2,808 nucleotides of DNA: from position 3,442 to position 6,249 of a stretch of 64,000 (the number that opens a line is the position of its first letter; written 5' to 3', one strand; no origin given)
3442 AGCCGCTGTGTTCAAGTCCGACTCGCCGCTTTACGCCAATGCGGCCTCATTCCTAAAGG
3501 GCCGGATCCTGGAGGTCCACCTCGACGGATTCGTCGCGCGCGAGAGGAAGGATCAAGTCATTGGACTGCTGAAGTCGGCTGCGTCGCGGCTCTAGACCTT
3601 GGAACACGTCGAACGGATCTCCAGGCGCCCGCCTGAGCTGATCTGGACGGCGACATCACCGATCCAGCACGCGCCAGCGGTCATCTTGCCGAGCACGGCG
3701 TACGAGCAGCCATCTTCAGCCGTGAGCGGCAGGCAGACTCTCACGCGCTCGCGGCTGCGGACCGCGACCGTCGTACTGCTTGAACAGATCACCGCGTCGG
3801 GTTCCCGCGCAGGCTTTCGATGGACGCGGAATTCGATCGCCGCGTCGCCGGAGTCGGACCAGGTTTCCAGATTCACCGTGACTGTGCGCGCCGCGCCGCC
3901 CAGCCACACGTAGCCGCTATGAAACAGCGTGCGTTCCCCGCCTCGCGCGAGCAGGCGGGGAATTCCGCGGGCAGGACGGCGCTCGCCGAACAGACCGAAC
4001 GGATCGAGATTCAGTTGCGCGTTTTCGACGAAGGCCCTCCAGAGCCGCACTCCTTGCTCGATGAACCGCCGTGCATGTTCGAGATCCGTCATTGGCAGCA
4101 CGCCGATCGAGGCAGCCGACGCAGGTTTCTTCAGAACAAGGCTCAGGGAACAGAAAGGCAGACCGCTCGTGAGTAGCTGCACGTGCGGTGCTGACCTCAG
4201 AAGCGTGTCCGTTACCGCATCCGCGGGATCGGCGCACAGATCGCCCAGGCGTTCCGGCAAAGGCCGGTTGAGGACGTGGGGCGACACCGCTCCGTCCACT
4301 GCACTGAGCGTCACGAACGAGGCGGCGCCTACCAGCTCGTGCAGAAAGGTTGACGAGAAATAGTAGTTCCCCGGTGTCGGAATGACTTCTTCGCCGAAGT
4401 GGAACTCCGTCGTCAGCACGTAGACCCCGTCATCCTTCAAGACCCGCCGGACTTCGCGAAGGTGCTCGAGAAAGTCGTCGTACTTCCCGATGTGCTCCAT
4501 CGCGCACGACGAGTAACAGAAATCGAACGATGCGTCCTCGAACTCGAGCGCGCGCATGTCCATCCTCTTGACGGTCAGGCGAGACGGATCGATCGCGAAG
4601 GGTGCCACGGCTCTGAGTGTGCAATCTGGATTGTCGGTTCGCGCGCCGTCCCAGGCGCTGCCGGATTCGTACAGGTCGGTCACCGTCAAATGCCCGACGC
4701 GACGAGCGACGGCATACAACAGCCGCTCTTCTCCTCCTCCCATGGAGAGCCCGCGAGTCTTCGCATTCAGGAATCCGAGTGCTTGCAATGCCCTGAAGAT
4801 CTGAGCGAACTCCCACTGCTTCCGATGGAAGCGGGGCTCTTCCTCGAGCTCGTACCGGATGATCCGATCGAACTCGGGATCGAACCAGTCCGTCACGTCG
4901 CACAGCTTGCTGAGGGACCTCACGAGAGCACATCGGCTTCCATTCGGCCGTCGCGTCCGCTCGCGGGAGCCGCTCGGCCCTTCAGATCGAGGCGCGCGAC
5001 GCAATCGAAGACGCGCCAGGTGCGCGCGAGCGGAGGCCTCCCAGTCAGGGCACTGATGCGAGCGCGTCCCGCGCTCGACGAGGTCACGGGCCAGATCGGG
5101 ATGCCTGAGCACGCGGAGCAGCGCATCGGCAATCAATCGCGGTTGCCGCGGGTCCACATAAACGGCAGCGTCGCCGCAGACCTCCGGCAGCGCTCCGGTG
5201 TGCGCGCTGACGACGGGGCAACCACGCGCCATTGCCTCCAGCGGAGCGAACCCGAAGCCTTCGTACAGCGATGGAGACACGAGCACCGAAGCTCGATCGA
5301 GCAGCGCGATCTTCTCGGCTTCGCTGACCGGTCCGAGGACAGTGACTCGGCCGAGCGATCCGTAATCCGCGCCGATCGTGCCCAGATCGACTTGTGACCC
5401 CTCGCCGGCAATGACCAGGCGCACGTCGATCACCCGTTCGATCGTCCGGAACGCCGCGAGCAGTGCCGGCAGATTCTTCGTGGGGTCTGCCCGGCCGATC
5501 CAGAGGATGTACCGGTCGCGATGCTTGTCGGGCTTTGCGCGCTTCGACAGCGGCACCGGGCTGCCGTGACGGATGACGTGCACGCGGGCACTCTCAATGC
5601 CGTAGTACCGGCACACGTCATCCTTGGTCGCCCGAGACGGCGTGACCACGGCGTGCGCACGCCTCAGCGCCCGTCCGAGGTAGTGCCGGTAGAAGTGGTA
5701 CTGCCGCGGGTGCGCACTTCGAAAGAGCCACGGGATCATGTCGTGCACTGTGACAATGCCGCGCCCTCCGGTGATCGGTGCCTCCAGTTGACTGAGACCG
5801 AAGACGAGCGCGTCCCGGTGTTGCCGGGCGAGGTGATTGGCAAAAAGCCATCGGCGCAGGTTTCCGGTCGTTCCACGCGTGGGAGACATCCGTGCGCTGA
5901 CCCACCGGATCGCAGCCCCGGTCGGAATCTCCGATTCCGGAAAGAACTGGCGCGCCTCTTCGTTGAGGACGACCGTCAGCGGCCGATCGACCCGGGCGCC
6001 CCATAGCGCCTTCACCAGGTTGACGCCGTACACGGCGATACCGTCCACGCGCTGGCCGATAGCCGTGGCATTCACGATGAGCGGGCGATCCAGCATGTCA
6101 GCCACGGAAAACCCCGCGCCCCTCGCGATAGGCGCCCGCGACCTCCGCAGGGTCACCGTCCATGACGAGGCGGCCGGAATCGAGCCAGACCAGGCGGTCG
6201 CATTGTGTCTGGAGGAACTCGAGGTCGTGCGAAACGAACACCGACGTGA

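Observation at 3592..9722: ABC-transporter-dependent glycan locus with an unusual GT4-methyltransferase-unknown-domain fusion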

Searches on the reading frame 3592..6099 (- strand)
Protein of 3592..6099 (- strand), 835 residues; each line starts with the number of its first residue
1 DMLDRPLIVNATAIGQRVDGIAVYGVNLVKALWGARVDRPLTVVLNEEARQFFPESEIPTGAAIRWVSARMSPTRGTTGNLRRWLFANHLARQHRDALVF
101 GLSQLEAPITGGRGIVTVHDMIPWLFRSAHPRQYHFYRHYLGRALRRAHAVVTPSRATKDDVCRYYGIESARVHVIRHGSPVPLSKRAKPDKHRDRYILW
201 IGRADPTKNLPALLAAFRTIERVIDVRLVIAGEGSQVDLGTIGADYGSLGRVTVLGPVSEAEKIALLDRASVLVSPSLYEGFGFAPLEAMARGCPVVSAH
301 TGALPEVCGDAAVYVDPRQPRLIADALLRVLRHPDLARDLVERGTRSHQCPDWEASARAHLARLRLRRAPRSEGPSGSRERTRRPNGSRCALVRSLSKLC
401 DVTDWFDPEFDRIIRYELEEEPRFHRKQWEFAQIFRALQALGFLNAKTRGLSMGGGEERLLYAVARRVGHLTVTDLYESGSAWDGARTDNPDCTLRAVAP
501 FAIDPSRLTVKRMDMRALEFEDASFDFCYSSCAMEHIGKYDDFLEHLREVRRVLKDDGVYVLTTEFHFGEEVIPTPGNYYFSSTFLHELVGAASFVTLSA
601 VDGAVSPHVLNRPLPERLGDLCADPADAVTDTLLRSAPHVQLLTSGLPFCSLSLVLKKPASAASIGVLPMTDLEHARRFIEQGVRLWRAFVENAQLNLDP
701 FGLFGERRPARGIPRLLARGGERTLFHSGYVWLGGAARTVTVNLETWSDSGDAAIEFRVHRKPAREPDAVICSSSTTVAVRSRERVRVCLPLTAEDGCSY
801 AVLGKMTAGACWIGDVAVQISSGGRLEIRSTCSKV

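Call 4: search_protein_families(library=pfam, proteins=[window:3592-6099:-], max_evalue=0.01)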
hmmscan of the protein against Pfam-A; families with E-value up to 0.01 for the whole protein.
window:3592-6099:- (835 aa): 11 families
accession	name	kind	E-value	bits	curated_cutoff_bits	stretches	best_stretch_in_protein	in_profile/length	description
PF00534.26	Glycos_transf_1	-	2.8e-29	102.3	26.4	1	188-345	8-170/172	Glycosyl transferases group 1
PF13692.12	Glyco_trans_1_4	-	1.9e-26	93.5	27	1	196-332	2-141/142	Glycosyl transferases group 1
PF13439.12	Glyco_transf_4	-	2.2e-11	44.5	28.5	1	19-179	2-165/170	Glycosyltransferase Family 4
PF20706.3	GT4-conflict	-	4.4e-11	42.8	26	1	171-303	172-316/385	Family 4 Glycosyltransferase in conflict systems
PF08241.18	Methyltransf_11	-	6.1e-11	43.3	21.2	1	451-561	1-94/95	Methyltransferase domain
PF13649.12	Methyltransf_25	-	1.7e-07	32.3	27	1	505-558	46-97/97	Methyltransferase domain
PF13579.12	Glyco_trans_4_4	-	3.6e-06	27.9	29.7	1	20-177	2-156/158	Glycosyl transferase 4-like domain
PF13524.12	Glyco_trans_1_2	-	4.7e-06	27.1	25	1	218-355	7-135/144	Glycosyl transferase-like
PF13489.12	Methyltransf_23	-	8e-05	22.9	27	1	431-564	6-118/164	Methyltransferase domain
PF13847.12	Methyltransf_31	-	0.00067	19.8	27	1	507-564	55-111/145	Methyltransferase domain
PF08242.18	Methyltransf_12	-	0.0049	18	30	0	508-559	46-97/98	Methyltransferase domain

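Call 5: search_protein_families(library=ncbifam, proteins=[window:3592-6099:-], max_evalue=0.01)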
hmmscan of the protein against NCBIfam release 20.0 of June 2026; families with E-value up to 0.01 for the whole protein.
window:3592-6099:- (835 aa): 34 families (the best 25 are shown)
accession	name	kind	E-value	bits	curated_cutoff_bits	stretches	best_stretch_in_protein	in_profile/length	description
TIGR04047.1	MSMEG_0565_glyc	hypoth_equivalog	7.6e-27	94.4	259.85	1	142-363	133-370/373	MSMEG_0565 family glycosyltransferase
NF041876.1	EPS_EpsE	equivalog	1.2e-20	74.1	400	1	190-349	209-376/389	exopolysaccharide biosynthesis GT4 family glycosyltransferase EpsE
TIGR02149.1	glgA_Coryne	subfamily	2.2e-17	63.3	302.4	1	143-358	140-381/391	glycogen synthase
TIGR03449.1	mycothiol_MshA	equivalog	1.8e-16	60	462.5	1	148-360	165-396/406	D-inositol-3-phosphate glycosyltransferase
TIGR04157.1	glyco_rSAM_CFB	subfamily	2.1e-13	50.1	400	1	144-312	166-343/406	TIGR04157 family glycosyltransferase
TIGR03999.1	thiol_BshA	equivalog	4.1e-13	49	273.7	1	194-311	198-314/375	N-acetyl-alpha-D-glucosaminyl L-malate synthase BshA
NF053787.1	GlcN_PG_synth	equivalog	1.2e-12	47.4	480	1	138-338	134-330/361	N-acetylglucosaminyl phosphatidylglycerol synthase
TIGR03088.1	stp2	hypoth_equivalog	1.3e-12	47.4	409.05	1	165-338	166-343/374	TIGR03088 family PEP-CTERM/XrtA system glycosyltransferase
NF041010.1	glycosy_Agl16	equivalog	4.6e-12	45.5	575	1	145-355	131-339/352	glycosylation protein Agl16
NF038295.1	EPS_HpsP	equivalog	2.7e-11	43.1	550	1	195-355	207-375/388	hormogonium polysaccharide biosynthesis glycosyltransferase HpsP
NF050063.1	ProtGlycPglJ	equivalog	2.5e-09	36.8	500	1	145-303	142-300/363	N-acetylgalactosamine-N,N'-diacetylbacillosaminyl-diphospho-undecaprenol 4-alpha-N-acetylgalactosaminyltransferase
NF038229.1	Glyco4_Geo_Pelo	equivalog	2.9e-08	33.1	400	1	141-361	103-332/338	GPMC system family 4 glycosyltransferase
NF047684.1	TeichurnBiosyTuaC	equivalog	3.3e-07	29.6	550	1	195-333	219-354/391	teichuronic acid biosynthesis protein TuaC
NF046085.1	XrtY_assoc_Gly1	equivalog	5.6e-07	28.7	400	1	138-326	151-342/387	XrtY-associated glycosyltransferase XYAG1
NF007396.0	PRK09922.1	equivalog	1e-06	27.9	385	1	166-300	153-290/361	lipopolysaccharide 1,6-galactosyltransferase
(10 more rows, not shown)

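Call 6: search_solved_structures(query=window:3592-6099:-, max_evalue=0.01)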
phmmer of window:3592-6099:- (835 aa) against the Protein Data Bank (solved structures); distinct sequences matched with E-value up to 0.01: 56.
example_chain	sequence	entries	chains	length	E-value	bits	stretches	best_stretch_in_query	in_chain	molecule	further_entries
7qsg_A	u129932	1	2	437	5.9e-17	64.3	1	123-357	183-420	D-inositol 3-phosphate glycosyltransferase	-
6kih_A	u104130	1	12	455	1.1e-12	50.2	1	196-358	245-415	Tll1590 protein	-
4n9w_A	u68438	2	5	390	4.4e-11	44.9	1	194-356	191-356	GDP-mannose-dependent alpha-(1-2)-phosphatidylinositol mannosyltransferase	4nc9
2gej_A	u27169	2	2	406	4.9e-11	44.7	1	194-356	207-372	PHOSPHATIDYLINOSITOL MANNOSYLTRANSFERASE (PimA)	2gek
3c4q_A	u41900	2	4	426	8.9e-11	43.9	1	159-357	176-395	Predicted glycosyltransferases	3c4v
3c48_A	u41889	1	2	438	9.9e-11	43.7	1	159-357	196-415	Predicted glycosyltransferases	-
6tvp_A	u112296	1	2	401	5.3e-09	38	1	133-344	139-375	Alpha-maltose-1-phosphate synthase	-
2f9f_A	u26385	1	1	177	5.6e-09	37.9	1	177-338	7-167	first mannosyl transferase (wbaZ-1)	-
2r60_A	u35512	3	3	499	9.7e-09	37.1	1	266-365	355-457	Glycosyl transferase, group 1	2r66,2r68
2jjm_A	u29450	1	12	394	3.1e-08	35.5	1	161-347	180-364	GLYCOSYL TRANSFERASE, GROUP 1 FAMILY PROTEIN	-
3mbo_A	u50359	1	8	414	3.6e-08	35.3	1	161-347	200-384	Glycosyltransferase, group 1 family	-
5i45_A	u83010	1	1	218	2.2e-07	32.7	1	201-340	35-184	Glycosyl transferases group 1 family protein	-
9m88_C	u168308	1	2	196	3.1e-05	25.5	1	198-332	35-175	Glycogen synthase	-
3fro_A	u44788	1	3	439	3.1e-05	25.5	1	199-360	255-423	GlgA glycogen synthase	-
2bis_A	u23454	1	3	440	3.1e-05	25.5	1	199-360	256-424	GLGA GLYCOGEN SYNTHASE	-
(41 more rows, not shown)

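Call 7: find_homologous_proteins(query=window:3592-6099:-, max_evalue=0.001)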
Query window:3592-6099:- (835 aa): 92 proteins with E <= 0.001 among 8000 candidates.
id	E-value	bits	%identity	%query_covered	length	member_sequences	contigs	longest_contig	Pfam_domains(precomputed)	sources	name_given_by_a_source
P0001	3.1e-241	821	67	69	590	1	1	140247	PF00534.27,PF13649.13,PF13524.13,PF08241.19,PF20706.4,PF13692.13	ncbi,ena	-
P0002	1.3e-98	349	43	52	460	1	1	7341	PF13649.13,PF08241.19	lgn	-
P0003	4.4e-96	341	38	51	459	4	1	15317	PF13489.13,PF13649.13,PF08241.19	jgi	jgi:ubiquinone/menaquinone biosynthesis C-methylase UbiE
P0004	2.0e-93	332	41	51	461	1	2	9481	PF13489.13,PF13649.13,PF08241.19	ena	-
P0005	2.4e-56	210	34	33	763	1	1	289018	PF00534.27,PF13579.13,PF00982.28,PF13524.13,PF13439.13,PF20706.4,PF13692.13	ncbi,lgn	-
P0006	9.1e-54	201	28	42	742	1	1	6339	PF00534.27,PF13579.13,PF13524.13,PF13439.13,PF20706.4,PF13692.13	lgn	-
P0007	4.8e-52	195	30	42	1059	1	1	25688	PF13641.13,PF00534.27,PF13579.13,PF13524.13,PF13439.13,PF00535.33,PF20706.4,PF13692.13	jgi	jgi:glycosyltransferase involved in cell wall biosynthesis/GT2 family glycosyltransferase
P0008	2.1e-50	190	39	30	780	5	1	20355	PF00534.27,PF13524.13,PF13439.13,PF20706.4,PF13692.13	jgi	jgi:glycosyltransferase involved in cell wall biosynthesis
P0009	2.2e-48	183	29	43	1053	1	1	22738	PF13641.13,PF00534.27,PF13579.13,PF13524.13,PF13439.13,PF00535.33,PF20706.4,PF13692.13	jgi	jgi:glycosyltransferase involved in cell wall biosynthesis/GT2 family glycosyltransferase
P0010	4.5e-48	182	36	42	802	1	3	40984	PF00534.27,PF13579.13,PF13524.13,PF13439.13,PF20706.4,PF13692.13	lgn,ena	-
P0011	9.3e-41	158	30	46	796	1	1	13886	PF00534.27,PF13579.13,PF13524.13,PF13439.13,PF20706.4,PF13692.13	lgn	-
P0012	1.2e-38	151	38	26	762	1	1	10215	PF00534.27,PF13579.13,PF13524.13,PF13439.13,PF20706.4,PF13692.13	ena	-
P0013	9.5e-37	145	36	30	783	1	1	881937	PF00534.27,PF13579.13,PF13524.13,PF13439.13,PF20706.4,PF13692.13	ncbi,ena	-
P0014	2.4e-31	127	31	30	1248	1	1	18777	PF00534.27,PF13579.13,PF13524.13,PF13439.13,PF20706.4,PF13692.13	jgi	-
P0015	3.1e-31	127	33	36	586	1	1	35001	PF00534.27,PF13524.13,PF13439.13,PF20706.4,PF13692.13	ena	-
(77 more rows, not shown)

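Call 9: find_encoding_contigs(protein=P0001, flank=10000, max_places=3)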
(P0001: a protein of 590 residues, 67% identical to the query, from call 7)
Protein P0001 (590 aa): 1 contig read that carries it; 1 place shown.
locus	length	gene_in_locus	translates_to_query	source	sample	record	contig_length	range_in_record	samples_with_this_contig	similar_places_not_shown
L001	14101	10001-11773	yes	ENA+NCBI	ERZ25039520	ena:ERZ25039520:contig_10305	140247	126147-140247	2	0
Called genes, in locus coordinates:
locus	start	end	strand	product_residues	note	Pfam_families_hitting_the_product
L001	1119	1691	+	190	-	PF00710:Asparaginase, PF17763:Asparaginase_C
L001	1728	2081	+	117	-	PF13620:CarboxypepD_reg, PF17210:SdrD_B (weak), PF22904:NOMO1-like_2nd (weak)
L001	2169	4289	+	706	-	-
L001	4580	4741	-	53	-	PF20181:DUF6544, PF21900:DUF6920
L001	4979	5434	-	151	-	PF20181:DUF6544, PF21900:DUF6920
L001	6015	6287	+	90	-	-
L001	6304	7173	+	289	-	-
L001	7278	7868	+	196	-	PF01075:Glyco_transf_9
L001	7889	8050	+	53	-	-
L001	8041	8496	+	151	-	-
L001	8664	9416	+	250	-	PF00005:ABC_tran, PF13304:AAA_21 (faint)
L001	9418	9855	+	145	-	-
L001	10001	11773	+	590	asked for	PF00534:Glycos_transf_1, PF13692:Glyco_trans_1_4, PF20706:GT4-conflict, PF13524:Glyco_trans_1_2, PF08241:Methyltransf_11, PF13649:Methyltransf_25 (weak)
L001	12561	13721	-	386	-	PF14312:FG-GAP_2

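Call 21: find_encoding_contigs(protein=P0003, flank=10000, max_places=2)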
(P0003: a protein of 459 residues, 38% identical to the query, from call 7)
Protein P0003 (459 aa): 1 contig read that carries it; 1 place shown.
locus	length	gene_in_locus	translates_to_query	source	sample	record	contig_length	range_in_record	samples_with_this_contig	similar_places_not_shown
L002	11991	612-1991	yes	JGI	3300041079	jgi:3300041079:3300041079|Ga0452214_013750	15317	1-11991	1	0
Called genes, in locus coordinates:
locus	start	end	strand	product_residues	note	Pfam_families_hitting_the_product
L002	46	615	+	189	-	PF01075:Glyco_transf_9 (weak)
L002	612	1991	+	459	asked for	PF13489:Methyltransf_23, PF08241:Methyltransf_11, PF13649:Methyltransf_25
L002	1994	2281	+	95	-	-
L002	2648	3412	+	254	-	PF00005:ABC_tran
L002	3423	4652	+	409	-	PF13439:Glyco_transf_4, PF20706:GT4-conflict, PF00534:Glycos_transf_1, PF13692:Glyco_trans_1_4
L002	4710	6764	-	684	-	PF04932:Wzy_C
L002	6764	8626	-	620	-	PF00664:ABC_membrane, PF02463:SMC_N (faint), PF00005:ABC_tran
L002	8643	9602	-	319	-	-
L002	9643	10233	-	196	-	PF02163:Peptidase_M50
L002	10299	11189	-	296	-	PF02899:Phage_int_SAM_1, PF13102:Phage_int_SAM_5 (weak), PF13495:Phage_int_SAM_4 (weak), PF00589:Phage_integrase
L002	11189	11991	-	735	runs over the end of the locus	PF07697:7TMR-HDED, PF07698:7TM-7TMR_HD, PF01966:HD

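Call 22: find_encoding_contigs(protein=P0004, flank=10000, max_places=2)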
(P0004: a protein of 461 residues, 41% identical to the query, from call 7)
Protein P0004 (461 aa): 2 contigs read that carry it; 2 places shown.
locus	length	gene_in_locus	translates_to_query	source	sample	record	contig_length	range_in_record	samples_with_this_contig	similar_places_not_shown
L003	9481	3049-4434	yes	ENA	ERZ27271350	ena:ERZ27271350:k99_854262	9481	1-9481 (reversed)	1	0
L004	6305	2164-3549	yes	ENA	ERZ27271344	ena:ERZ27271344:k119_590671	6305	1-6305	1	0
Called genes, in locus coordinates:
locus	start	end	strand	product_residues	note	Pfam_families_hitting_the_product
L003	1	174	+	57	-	?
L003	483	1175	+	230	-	PF13174:TPR_6 (faint), PF13424:TPR_12 (faint), PF13428:TPR_14 (faint)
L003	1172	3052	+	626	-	PF01075:Glyco_transf_9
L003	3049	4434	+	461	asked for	PF13489:Methyltransf_23 (weak), PF08241:Methyltransf_11, PF13649:Methyltransf_25 (weak)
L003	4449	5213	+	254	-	PF01061:ABC2_membrane (weak)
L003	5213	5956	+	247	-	PF13555:AAA_29 (weak), PF00005:ABC_tran, PF13304:AAA_21 (faint)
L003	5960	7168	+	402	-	PF13439:Glyco_transf_4, PF13579:Glyco_trans_4_4 (faint), PF20706:GT4-conflict, PF00534:Glycos_transf_1, PF13692:Glyco_trans_1_4, PF13524:Glyco_trans_1_2 (weak)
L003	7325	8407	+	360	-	-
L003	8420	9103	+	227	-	-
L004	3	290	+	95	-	?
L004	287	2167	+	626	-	PF01075:Glyco_transf_9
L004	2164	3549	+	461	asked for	PF13489:Methyltransf_23 (weak), PF08241:Methyltransf_11, PF13649:Methyltransf_25 (weak)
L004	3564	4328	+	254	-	PF01061:ABC2_membrane (weak)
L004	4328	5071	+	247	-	PF13555:AAA_29 (weak), PF00005:ABC_tran, PF13304:AAA_21 (faint)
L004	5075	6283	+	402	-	PF13439:Glyco_transf_4, PF13579:Glyco_trans_4_4 (faint), PF20706:GT4-conflict, PF00534:Glycos_transf_1, PF13692:Glyco_trans_1_4, PF13524:Glyco_trans_1_2 (weak)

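Call 23: find_encoding_contigs(protein=P0002, flank=10000, max_places=2)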
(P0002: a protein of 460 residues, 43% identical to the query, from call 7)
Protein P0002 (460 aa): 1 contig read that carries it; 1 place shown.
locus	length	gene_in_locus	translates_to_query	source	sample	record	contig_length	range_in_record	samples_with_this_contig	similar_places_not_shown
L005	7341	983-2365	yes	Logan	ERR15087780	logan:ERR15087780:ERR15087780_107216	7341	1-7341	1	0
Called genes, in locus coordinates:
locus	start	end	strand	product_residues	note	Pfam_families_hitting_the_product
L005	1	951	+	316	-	?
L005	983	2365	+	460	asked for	PF08241:Methyltransf_11, PF13649:Methyltransf_25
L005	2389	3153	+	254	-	-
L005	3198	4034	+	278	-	PF00005:ABC_tran, PF13304:AAA_21 (faint)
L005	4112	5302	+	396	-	PF13439:Glyco_transf_4, PF13579:Glyco_trans_4_4 (weak), PF20706:GT4-conflict, PF00534:Glycos_transf_1, PF13692:Glyco_trans_1_4, PF13524:Glyco_trans_1_2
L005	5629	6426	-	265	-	-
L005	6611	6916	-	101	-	PF10387:DUF2442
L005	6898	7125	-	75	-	PF13711:DUF4160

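Call 67: search_protein_families(library=padloc, proteins=[window:3592-6096:-], max_evalue=0.001)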
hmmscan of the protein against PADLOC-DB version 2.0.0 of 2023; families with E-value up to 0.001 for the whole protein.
window:3592-6096:- (834 aa): 1 family
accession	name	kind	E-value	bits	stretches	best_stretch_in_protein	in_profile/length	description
PDLC04134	mad2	-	4e-05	20.6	1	447-565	293-398/492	mads_2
